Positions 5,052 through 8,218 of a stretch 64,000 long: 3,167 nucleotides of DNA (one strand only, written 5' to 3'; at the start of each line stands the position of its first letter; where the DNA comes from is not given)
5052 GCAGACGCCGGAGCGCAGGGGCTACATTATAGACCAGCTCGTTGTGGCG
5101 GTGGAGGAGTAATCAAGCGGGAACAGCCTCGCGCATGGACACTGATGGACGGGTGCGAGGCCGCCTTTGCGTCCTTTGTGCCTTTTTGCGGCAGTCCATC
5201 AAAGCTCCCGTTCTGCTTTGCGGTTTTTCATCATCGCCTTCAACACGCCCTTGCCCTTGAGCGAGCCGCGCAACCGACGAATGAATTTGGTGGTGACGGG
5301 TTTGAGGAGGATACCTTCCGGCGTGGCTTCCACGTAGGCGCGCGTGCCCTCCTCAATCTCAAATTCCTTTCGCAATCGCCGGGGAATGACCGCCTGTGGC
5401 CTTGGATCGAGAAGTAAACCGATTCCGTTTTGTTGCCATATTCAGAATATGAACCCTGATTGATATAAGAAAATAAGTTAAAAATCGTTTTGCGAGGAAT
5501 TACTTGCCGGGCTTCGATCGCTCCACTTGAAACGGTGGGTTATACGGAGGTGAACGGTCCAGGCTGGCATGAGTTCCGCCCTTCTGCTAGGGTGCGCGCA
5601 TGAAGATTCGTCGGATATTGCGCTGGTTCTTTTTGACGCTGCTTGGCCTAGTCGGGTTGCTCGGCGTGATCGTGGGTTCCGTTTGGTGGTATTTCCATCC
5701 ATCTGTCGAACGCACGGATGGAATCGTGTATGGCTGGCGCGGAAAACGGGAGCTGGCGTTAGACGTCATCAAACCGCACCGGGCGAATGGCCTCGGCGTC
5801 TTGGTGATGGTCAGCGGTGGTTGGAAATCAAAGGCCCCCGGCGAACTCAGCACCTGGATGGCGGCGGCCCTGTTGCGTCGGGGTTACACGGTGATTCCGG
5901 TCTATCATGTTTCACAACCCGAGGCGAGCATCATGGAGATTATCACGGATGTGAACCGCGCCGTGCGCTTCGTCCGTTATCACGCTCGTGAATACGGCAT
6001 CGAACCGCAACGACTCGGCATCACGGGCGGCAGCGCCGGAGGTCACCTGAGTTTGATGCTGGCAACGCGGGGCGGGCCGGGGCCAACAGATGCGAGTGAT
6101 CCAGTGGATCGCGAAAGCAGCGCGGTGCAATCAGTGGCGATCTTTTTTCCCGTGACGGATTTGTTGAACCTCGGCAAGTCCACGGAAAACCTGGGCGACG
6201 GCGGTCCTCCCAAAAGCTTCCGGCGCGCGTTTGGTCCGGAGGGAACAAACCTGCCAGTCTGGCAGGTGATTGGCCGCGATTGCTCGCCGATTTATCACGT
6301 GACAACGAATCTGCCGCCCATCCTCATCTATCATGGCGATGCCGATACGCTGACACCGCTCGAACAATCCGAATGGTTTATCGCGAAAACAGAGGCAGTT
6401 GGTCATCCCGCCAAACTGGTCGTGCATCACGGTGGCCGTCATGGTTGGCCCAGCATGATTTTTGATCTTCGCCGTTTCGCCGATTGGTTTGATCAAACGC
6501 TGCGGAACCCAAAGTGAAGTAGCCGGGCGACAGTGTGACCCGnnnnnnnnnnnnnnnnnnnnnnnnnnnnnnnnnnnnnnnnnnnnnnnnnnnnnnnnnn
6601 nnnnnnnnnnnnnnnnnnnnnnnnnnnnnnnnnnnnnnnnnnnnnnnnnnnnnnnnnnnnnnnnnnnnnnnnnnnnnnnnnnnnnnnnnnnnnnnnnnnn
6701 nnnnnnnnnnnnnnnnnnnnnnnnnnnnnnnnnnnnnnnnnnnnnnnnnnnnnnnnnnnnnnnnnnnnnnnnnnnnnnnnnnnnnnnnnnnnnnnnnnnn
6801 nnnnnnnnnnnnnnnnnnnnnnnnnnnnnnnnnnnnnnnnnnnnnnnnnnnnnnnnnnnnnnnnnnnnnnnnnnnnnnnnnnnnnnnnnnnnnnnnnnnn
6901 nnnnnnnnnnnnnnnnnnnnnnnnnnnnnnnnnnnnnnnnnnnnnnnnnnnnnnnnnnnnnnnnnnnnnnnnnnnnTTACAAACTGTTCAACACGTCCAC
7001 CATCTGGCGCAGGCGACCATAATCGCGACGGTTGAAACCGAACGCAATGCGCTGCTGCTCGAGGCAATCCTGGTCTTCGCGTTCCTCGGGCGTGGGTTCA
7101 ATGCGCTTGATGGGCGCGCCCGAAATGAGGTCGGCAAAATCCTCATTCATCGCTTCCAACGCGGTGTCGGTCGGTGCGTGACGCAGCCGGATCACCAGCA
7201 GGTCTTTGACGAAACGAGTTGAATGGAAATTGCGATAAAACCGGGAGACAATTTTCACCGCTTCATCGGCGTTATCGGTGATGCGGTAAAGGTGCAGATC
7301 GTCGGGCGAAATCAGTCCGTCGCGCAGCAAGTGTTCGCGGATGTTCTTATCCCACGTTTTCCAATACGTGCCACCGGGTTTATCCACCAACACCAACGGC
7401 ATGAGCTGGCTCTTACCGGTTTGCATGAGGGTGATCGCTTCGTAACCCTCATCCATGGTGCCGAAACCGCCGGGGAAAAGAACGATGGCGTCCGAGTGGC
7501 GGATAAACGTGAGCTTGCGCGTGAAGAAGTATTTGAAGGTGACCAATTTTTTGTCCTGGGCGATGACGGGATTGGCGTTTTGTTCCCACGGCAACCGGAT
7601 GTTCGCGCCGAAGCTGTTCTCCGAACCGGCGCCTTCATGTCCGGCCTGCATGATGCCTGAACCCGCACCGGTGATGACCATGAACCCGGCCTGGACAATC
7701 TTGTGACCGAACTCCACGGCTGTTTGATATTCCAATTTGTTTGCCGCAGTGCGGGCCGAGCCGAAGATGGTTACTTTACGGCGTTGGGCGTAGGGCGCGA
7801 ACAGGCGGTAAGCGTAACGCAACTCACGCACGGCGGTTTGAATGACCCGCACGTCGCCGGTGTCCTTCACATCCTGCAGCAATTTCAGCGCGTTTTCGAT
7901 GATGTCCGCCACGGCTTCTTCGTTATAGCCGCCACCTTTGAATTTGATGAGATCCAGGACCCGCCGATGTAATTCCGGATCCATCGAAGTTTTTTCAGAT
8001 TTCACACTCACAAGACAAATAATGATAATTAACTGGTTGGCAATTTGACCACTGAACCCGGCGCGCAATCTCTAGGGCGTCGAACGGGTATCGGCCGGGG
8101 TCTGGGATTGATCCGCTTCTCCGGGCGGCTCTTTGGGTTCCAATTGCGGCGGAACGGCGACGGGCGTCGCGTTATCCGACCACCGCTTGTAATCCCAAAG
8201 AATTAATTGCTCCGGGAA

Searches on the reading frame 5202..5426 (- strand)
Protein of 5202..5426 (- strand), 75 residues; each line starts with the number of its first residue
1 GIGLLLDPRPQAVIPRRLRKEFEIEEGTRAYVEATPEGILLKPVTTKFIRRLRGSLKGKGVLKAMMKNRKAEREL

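Call 72: search_protein_families(library=pfam, proteins=[window:5202-5426:-], max_evalue=0.01)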
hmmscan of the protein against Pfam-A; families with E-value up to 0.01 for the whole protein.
seq(75 aa): 1 family
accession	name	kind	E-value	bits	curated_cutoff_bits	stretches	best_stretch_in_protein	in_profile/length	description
PF04014.23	MazE_antitoxin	-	0.00017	21.9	24.7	1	11-46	9-45/48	Antidote-toxin recognition MazE, bacterial antitoxin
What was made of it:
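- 5199..5420 (-): Frameshifted remnant of a MazE/AbrB-type antitoxin gene, just beyond the array. PF04014 E 1.7e-4, below threshold, profile positions 9-45 of 48 (call 72).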

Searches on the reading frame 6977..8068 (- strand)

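Call 5: search_protein_families(library=pfam, proteins=[window:6977-8068:-], max_evalue=0.01)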
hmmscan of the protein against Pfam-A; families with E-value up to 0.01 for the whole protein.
window:6977-8068:- (363 aa): 2 families
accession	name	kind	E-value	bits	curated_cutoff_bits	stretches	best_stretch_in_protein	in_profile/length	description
PF03641.19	Lysine_decarbox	-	1.8e-24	86.8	27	1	152-272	15-129/131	Possible lysine decarboxylase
PF18306.6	LDcluster4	-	1.3e-13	51.3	26.3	1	97-212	2-114/151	SLOG cluster4 family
